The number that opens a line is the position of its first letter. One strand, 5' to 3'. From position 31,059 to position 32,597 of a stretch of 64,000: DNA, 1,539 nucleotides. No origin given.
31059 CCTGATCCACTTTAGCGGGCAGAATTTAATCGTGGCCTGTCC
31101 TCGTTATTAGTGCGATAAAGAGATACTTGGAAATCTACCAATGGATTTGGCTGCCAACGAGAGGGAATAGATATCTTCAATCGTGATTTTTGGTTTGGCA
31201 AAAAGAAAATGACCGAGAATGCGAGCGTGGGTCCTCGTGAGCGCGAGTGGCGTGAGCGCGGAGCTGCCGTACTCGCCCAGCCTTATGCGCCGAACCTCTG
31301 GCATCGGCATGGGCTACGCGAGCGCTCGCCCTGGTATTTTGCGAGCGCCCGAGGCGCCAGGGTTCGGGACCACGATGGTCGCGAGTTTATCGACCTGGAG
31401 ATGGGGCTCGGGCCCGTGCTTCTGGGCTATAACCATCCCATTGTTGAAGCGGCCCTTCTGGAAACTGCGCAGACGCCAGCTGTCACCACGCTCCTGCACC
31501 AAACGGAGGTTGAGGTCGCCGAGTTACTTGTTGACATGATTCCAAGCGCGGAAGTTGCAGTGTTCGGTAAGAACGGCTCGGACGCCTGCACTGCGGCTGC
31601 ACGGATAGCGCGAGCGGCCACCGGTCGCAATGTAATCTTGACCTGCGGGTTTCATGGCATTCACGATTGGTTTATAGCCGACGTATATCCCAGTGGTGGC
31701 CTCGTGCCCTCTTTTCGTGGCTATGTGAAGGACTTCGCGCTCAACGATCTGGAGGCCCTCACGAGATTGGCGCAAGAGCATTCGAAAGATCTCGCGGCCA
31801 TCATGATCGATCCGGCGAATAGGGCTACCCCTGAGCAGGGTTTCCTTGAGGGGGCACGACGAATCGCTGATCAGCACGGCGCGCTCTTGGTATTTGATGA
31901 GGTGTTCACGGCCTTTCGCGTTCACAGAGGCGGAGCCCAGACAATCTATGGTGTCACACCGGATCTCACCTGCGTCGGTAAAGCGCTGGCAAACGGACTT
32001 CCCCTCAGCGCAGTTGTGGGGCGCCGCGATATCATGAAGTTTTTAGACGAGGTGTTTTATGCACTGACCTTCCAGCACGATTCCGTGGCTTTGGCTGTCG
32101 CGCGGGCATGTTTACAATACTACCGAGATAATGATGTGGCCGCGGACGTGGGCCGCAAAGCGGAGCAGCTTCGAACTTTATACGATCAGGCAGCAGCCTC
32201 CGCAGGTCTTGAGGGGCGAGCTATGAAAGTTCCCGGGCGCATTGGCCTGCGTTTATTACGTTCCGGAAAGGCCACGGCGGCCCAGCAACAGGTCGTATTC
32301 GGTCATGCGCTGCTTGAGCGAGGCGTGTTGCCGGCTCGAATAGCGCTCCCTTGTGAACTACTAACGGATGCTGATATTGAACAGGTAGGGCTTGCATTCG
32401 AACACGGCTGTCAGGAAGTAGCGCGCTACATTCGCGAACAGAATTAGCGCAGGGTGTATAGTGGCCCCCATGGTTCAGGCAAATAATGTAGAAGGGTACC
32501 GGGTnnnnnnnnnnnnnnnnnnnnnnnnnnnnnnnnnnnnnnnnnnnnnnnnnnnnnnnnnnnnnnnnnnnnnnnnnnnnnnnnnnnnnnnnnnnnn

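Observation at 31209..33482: Orphan class-III aminotransferase plus radical-SAM (SPASM/Twitch-like) pair as the only intact cargo of the cassette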

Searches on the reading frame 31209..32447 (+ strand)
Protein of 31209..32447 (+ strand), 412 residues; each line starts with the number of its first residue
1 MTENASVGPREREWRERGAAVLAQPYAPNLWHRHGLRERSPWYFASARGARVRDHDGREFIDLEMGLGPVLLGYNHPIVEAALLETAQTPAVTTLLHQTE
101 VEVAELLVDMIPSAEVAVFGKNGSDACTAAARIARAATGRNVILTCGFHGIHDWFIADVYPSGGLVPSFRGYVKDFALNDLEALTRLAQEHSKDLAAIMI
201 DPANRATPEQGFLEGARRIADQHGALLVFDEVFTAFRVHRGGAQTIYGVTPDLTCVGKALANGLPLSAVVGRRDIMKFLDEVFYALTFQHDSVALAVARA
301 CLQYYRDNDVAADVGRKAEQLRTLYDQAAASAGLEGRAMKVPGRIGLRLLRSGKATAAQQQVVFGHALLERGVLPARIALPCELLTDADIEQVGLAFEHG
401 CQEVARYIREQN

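Call 3: search_protein_families(library=pfam, proteins=[window:31209-32447:+], max_evalue=0.01)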
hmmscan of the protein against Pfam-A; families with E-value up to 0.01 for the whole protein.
window:31209-32447:+ (412 aa): 1 family
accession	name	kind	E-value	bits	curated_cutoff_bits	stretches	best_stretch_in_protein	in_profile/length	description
PF00202.27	Aminotran_3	-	4.1e-41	141.4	30.5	1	45-323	14-324/403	Aminotransferase class-III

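Call 4: search_protein_families(library=ncbifam, proteins=[window:31209-32447:+], max_evalue=0.01)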
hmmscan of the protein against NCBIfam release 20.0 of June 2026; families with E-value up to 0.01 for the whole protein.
window:31209-32447:+ (412 aa): 70 families (the best 25 are shown)
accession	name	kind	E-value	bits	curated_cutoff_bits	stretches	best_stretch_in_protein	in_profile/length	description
NF004856.0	PRK06209.1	equivalog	1.1e-77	261.5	486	1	43-401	43-413/450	glutamate-1-semialdehyde 2,1-aminomutase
NF000818.0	PRK00062.1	subfamily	1.2e-60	205.5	398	1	39-352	33-364/429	glutamate-1-semialdehyde 2,1-aminomutase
TIGR00713.1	hemL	equivalog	1e-56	192.4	527.3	1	39-350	29-358/423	glutamate-1-semialdehyde 2,1-aminomutase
NF041362.1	GntE_guanitoxin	equivalog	4e-54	183.8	525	1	43-321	37-340/426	guanitoxin biosynthesis PLP-dependent transaminase GntE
NF009055.0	PRK12389.1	equivalog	3.1e-48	164.4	637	1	40-342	35-355/431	glutamate-1-semialdehyde 2,1-aminomutase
NF005993.0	PRK08117.1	subfamily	6.8e-35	120.5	574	2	178-326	192-348/433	aspartate aminotransferase family protein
NF002874.0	PRK03244.1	equivalog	1.8e-34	119.2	457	1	44-330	29-324/399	acetylornithine transaminase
NF004426.0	PRK05769.1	equivalog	1.2e-33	116.6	552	2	192-352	219-382/441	acetyl ornithine aminotransferase family protein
TIGR00707.1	argD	subfamily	1.3e-33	116.4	410.05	1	39-331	8-312/381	acetylornithine/succinylornithine family transaminase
NF001864.0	PRK00615.1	equivalog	2.2e-32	112.2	706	1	44-313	39-327/433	glutamate-1-semialdehyde aminotransferase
NF002797.0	PRK02936.1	equivalog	1.5e-31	109.5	496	1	39-327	10-305/385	acetylornithine transaminase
NF049976.1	AmadipTransam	equivalog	1.3e-30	106.6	650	1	43-357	17-360/416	2-aminoadipate transaminase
NF004718.0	PRK06062.1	subfamily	2.8e-30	105.3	472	2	177-317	202-348/454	hypothetical protein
NF006368.0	PRK08593.1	equivalog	6.8e-30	104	570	2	207-355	226-375/448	aspartate aminotransferase family protein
TIGR00700.1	GABAtrnsam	equivalog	9.7e-30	103.5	506.65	2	178-310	178-318/420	4-aminobutyrate--2-oxoglutarate transaminase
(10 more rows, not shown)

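Call 7: find_homologous_proteins(query=window:31209-32444:+)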
Query window:31209-32444:+ (412 aa): 3933 proteins with E <= 0.001 among 8000 candidates; the best 120 are listed.
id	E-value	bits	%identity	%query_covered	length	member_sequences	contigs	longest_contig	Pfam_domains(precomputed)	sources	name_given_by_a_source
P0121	5.8e-226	768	100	84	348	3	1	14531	PF00202.28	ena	-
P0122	4.2e-188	643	72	96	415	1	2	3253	PF00202.28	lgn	-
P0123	2.2e-186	638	71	97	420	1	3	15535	PF00202.28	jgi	jgi:glutamate-1-semialdehyde aminotransferase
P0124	7.5e-180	616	67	96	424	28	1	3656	PF00202.28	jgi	-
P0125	1.4e-179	615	68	96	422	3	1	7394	PF00202.28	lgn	-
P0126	5.5e-177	607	67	97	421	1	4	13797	PF00202.28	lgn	-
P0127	7.9e-177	606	67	96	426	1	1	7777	PF00202.28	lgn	-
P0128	1.0e-176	606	68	94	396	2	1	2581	PF00202.28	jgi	jgi:glutamate-1-semialdehyde 2,1-aminomutase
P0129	2.8e-176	604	77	84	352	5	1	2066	PF00202.28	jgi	jgi:glutamate-1-semialdehyde aminotransferase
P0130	2.8e-175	601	68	94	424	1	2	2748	PF00202.28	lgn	-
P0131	1.6e-172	592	65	97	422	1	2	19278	PF00202.28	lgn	-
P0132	1.3e-170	586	64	96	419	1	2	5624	PF00202.28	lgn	-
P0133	5.1e-169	580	64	98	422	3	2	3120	PF00202.28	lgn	-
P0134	8.0e-168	576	66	94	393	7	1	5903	PF00202.28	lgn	-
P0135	1.3e-167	576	61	98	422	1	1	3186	PF00202.28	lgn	-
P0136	3.0e-163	561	62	96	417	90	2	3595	PF00202.28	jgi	jgi:glutamate-1-semialdehyde 2,1-aminomutase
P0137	6.7e-162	557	61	96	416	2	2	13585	PF00202.28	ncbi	-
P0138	6.9e-162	557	61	97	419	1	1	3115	PF00202.28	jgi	jgi:glutamate-1-semialdehyde aminotransferase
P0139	6.3e-160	550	60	96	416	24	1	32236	PF00202.28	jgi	jgi:glutamate-1-semialdehyde aminotransferase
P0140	9.0e-160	550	61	97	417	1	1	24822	PF00202.28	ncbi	-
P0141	3.3e-158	545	70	83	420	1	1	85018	PF00202.28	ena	-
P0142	6.0e-158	544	60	96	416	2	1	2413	PF00202.28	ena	-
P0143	1.8e-157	542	60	96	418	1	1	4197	PF00202.28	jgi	jgi:glutamate-1-semialdehyde aminotransferase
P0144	1.3e-155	536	60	95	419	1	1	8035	PF00202.28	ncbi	-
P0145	1.5e-155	536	60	95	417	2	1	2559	PF00202.28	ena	-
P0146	7.0e-155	534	59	96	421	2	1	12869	PF00202.28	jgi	jgi:glutamate-1-semialdehyde 2,1-aminomutase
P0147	2.7e-154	532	58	97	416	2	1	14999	PF00202.28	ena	-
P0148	1.8e-152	526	60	95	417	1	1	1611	PF00202.28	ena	-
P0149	1.9e-151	523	67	83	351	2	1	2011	PF00202.28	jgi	jgi:glutamate-1-semialdehyde aminotransferase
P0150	2.1e-146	506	69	78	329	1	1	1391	PF00202.28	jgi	jgi:glutamate-1-semialdehyde 2,1-aminomutase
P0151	4.2e-142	492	70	75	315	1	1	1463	PF00202.28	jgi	jgi:glutamate-1-semialdehyde aminotransferase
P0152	5.1e-123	429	69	64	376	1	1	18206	PF00202.28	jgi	jgi:glutamate-1-semialdehyde aminotransferase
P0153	2.9e-119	417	51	91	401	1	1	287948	PF00202.28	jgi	jgi:glutamate-1-semialdehyde 2,1-aminomutase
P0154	5.0e-119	416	70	65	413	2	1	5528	PF00202.28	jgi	jgi:acetylornithine/succinyldiaminopimelate/putrescine aminotransferase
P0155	6.3e-116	406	50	97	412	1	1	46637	PF00202.28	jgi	jgi:glutamate-1-semialdehyde aminotransferase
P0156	1.3e-112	395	66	65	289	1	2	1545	PF00202.28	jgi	jgi:glutamate-1-semialdehyde 2,1-aminomutase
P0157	2.5e-112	394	49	96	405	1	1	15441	PF00202.28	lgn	-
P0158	1.6e-109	385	44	97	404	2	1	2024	PF00202.28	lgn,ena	-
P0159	1.7e-105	371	45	95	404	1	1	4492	PF00202.28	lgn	-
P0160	9.4e-103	362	46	95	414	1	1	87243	PF00202.28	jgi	-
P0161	7.3e-100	353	58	64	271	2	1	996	PF00202.28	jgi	jgi:glutamate-1-semialdehyde aminotransferase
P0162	7.3e-96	340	45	95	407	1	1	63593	PF00202.28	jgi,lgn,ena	-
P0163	3.2e-94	334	43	89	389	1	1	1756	PF00202.28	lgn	-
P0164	2.2e-89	318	43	89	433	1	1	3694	PF00202.28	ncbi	ncbi:MAG: aminotransferase class III-fold pyridoxal phosphate-dependent enzyme [Planctomycetota bact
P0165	2.4e-87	311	43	94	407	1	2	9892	PF00202.28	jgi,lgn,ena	-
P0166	3.6e-87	311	44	97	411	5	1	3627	PF00202.28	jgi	jgi:glutamate-1-semialdehyde 2,1-aminomutase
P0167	5.0e-87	310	43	89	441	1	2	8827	PF00202.28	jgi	jgi:glutamate-1-semialdehyde 2,1-aminomutase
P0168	9.9e-87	309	42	90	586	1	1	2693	PF00202.28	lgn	-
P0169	7.3e-86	307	41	97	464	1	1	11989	PF00202.28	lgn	-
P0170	1.9e-85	305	50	72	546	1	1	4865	PF00202.28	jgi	jgi:glutamate-1-semialdehyde 2,1-aminomutase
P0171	9.9e-85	303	41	90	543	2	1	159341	PF00202.28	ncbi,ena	-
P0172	1.5e-84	302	44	88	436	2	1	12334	PF00202.28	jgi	-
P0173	2.3e-84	302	42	91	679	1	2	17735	PF00202.28,PF12804.14,PF02348.26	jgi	jgi:glutamate-1-semialdehyde aminotransferase/spore coat polysaccharide biosynthesis protein SpsF (c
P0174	3.3e-84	301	43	87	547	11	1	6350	PF00202.28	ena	-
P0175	4.0e-84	301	44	89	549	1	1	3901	PF00202.28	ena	-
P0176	5.4e-84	300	41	90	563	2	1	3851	PF00202.28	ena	-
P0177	7.1e-84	300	43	86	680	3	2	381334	PF00202.28,PF12804.14,PF02348.26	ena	-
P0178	7.2e-84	300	41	89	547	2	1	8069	PF00202.28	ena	-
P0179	8.0e-84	300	43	87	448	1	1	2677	PF00202.28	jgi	jgi:glutamate-1-semialdehyde 2,1-aminomutase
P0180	1.2e-83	299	41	90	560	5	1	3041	PF00202.28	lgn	-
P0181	1.8e-83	299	43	87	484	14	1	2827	PF00202.28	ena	-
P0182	2.5e-83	298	42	87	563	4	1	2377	PF00202.28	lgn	-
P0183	2.6e-83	298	42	87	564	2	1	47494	PF00202.28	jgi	jgi:glutamate-1-semialdehyde 2,1-aminomutase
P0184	4.2e-83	298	43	81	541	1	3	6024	PF00202.28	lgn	-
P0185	5.3e-83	297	41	88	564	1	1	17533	PF00202.28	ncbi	-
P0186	1.9e-82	295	39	90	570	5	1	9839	PF00202.28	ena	-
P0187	3.6e-82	294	39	94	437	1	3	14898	PF00202.28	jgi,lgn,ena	-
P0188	3.9e-82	294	43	89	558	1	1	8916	PF00202.28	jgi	jgi:glutamate-1-semialdehyde 2,1-aminomutase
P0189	4.0e-82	294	40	89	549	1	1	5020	PF00202.28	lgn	-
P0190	6.9e-82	294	45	81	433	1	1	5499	PF00202.28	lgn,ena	-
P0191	7.1e-82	293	43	90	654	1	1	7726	PF00202.28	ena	-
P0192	2.4e-81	292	43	86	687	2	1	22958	PF00202.28,PF12804.14,PF02348.26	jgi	-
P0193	3.0e-81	291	40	87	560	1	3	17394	PF00202.28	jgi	jgi:glutamate-1-semialdehyde 2,1-aminomutase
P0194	3.6e-81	291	39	90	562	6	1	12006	PF00202.28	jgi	jgi:glutamate-1-semialdehyde 2,1-aminomutase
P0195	4.1e-81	291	40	90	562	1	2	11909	PF00202.28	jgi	jgi:glutamate-1-semialdehyde 2,1-aminomutase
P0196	6.0e-81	290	43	86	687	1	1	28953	PF00202.28,PF12804.14,PF02348.26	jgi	-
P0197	7.3e-81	290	40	89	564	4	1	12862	PF00202.28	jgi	jgi:glutamate-1-semialdehyde 2,1-aminomutase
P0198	9.5e-81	290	43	86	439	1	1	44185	PF00202.28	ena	-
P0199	2.0e-80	289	41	90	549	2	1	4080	PF00202.28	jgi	jgi:glutamate-1-semialdehyde 2,1-aminomutase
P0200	2.0e-80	289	40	90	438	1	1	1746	PF00202.28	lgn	-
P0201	2.2e-80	289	42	93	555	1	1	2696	PF00202.28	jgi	jgi:glutamate-1-semialdehyde aminotransferase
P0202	2.2e-80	289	41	87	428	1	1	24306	PF00202.28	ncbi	-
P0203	4.3e-80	288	41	89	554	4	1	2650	PF00202.28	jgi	jgi:glutamate-1-semialdehyde aminotransferase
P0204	4.9e-80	287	43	86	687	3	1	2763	PF00202.28,PF12804.14,PF02348.26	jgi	jgi:glutamate-1-semialdehyde 2,1-aminomutase/spore coat polysaccharide biosynthesis protein SpsF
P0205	6.2e-80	287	39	96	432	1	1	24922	PF00202.28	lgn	-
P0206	8.6e-80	287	43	86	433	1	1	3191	PF00202.28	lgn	-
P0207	8.6e-80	287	39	90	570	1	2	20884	PF00202.28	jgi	jgi:glutamate-1-semialdehyde 2,1-aminomutase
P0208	8.8e-80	287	41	86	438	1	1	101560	PF00202.28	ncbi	-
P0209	8.9e-80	287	39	96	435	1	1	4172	PF00202.28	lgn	-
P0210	1.0e-79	286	43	86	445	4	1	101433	PF00202.28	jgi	jgi:glutamate-1-semialdehyde aminotransferase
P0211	1.1e-79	286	39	96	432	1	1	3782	PF00202.28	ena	-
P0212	1.1e-79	286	43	87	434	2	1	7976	PF00202.28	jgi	jgi:glutamate-1-semialdehyde aminotransferase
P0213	1.2e-79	286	43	87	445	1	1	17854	PF00202.28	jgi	jgi:glutamate-1-semialdehyde aminotransferase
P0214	1.3e-79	286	42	86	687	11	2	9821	PF00202.28,PF12804.14,PF02348.26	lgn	-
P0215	1.7e-79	286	40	87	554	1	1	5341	PF00202.28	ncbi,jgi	jgi:glutamate-1-semialdehyde aminotransferase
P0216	1.8e-79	286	41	90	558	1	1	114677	PF00202.28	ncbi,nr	ncbi:MAG: aminotransferase class III-fold pyridoxal phosphate-dependent enzyme [Planctomycetes bacte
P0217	3.2e-79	285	41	89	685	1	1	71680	PF00202.28,PF12804.14,PF02348.26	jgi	jgi:glutamate-1-semialdehyde aminotransferase/spore coat polysaccharide biosynthesis protein SpsF (c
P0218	4.7e-79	284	39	91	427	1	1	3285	PF00202.28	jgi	jgi:glutamate-1-semialdehyde aminotransferase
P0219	5.0e-79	284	40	90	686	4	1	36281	PF00202.28,PF12804.14,PF02348.26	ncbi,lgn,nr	ncbi:MAG: aminotransferase class III-fold pyridoxal phosphate-dependent enzyme [Deltaproteobacteria 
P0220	5.5e-79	284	39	89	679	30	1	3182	PF00202.28,PF12804.14,PF02348.26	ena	-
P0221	6.1e-79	284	41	89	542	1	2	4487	PF00202.28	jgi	jgi:glutamate-1-semialdehyde aminotransferase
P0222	6.8e-79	284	41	86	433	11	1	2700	PF00202.28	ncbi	ncbi:MAG: aminotransferase class III-fold pyridoxal phosphate-dependent enzyme [Gemmatimonadales bac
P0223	7.9e-79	283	40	95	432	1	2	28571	PF00202.28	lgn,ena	-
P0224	1.2e-78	283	40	90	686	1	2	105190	PF00202.28,PF12804.14,PF02348.26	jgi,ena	-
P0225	1.5e-78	283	42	87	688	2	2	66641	PF00202.28,PF12804.14,PF02348.26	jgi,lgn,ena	jgi:glutamate-1-semialdehyde 2,1-aminomutase/spore coat polysaccharide biosynthesis protein SpsF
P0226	1.5e-78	283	39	89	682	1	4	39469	PF00202.28,PF12804.14,PF02348.26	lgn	-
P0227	1.5e-78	282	44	81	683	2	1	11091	PF00202.28,PF12804.14,PF02348.26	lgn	-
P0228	1.5e-78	282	43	86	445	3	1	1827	PF00202.28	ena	-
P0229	1.6e-78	282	39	91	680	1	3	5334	PF00202.28,PF12804.14,PF02348.26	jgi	jgi:glutamate-1-semialdehyde aminotransferase/spore coat polysaccharide biosynthesis protein SpsF (c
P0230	1.6e-78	282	46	71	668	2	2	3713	PF00202.28,PF12804.14,PF02348.26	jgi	-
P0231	1.6e-78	282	40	87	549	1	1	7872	PF00202.28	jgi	jgi:glutamate-1-semialdehyde aminotransferase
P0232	2.4e-78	282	42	89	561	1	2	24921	PF00202.28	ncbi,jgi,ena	-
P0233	2.4e-78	282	40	95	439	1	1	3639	PF00202.28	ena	-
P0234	2.5e-78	282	43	86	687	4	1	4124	PF00202.28,PF12804.14,PF02348.26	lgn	-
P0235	3.0e-78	282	41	87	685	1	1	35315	PF00202.28,PF12804.14,PF02348.26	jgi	jgi:glutamate-1-semialdehyde 2,1-aminomutase/spore coat polysaccharide biosynthesis protein SpsF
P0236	3.1e-78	281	41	87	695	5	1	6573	PF00202.28,PF12804.14,PF02348.26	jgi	-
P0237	3.2e-78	281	43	86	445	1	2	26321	PF00202.28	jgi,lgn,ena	-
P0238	3.4e-78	281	42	90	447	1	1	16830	PF00202.28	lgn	-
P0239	3.4e-78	281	41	92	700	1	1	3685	PF00202.28,PF12804.14,PF02348.26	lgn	-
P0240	5.7e-78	281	40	89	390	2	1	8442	PF00202.28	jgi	-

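Call 8: find_encoding_contigs(protein=P0121, flank=10000, max_places=3)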
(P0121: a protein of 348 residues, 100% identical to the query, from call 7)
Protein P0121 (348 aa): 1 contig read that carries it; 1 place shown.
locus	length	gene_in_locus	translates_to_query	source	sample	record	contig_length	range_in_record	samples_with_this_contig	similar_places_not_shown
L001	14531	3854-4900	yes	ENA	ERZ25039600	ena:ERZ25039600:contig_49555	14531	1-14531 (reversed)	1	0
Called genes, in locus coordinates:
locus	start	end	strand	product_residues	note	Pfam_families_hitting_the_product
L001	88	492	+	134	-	PF22022:Phage_int_M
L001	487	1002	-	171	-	PF13091:PLDc_2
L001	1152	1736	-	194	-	PF13091:PLDc_2 (weak)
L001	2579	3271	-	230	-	-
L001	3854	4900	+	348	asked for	PF00202:Aminotran_3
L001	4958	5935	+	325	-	PF04055:Radical_SAM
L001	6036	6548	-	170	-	-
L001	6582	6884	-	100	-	PF01797:Y1_Tnp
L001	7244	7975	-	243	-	-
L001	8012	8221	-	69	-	-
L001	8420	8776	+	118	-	PF02397:Bac_transf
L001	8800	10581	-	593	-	PF03600:CitMHS, PF02080:TrkA_C, PF00939:Na_sulph_symp (weak)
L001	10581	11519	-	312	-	PF07549:Sec_GG, PF02355:SecD_SecF_C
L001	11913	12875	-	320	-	PF01699:Na_Ca_ex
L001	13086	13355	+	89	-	PF26604:CBU_0592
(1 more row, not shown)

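Call 10: find_encoding_contigs(protein=P0123, flank=10000, max_places=3)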
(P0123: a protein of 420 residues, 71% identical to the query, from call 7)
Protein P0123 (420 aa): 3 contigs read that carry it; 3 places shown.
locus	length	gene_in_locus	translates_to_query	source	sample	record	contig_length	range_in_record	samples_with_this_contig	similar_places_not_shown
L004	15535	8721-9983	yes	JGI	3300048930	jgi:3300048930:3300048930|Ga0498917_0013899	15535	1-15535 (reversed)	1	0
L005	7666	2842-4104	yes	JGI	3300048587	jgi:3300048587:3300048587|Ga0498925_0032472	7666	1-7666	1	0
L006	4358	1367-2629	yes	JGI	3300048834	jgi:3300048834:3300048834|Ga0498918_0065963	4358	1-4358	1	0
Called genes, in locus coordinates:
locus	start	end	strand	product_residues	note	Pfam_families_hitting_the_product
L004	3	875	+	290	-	?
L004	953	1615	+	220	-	PF25470:DUF7901 (faint)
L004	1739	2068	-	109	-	PF12680:SnoaL_2, PF14534:DUF4440 (weak)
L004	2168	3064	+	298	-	PF00126:HTH_1, PF03466:LysR_substrate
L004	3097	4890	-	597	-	-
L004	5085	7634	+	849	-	PF00989:PAS, PF08448:PAS_4, PF13426:PAS_9, PF08447:PAS_3, PF13188:PAS_8, PF13426:PAS_9, PF02518:HATPase_c, PF00072:Response_reg, +2 more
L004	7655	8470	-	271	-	PF09258:Glyco_transf_64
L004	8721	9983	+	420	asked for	PF00202:Aminotran_3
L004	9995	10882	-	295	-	PF04055:Radical_SAM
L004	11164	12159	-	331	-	PF01073:3Beta_HSD, PF01370:Epimerase, PF02719:Polysacc_synt_2 (weak), PF04321:RmlD_sub_bind (faint), PF05368:NmrA, PF13460:NAD_binding_10, PF16363:GDP_Man_Dehyd, PF07993:NAD_binding_4 (weak)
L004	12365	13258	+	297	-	-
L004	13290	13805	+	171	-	PF14065:Pvc16_N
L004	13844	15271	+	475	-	PF04984:Phage_sheath_1, PF17482:Phage_sheath_1C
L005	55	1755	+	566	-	PF00989:PAS (faint), PF13188:PAS_8 (faint), PF13426:PAS_9, PF07730:HisKA_3 (weak), PF02518:HATPase_c, PF00072:Response_reg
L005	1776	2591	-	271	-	PF09258:Glyco_transf_64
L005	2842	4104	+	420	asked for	PF00202:Aminotran_3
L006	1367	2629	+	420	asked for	PF00202:Aminotran_3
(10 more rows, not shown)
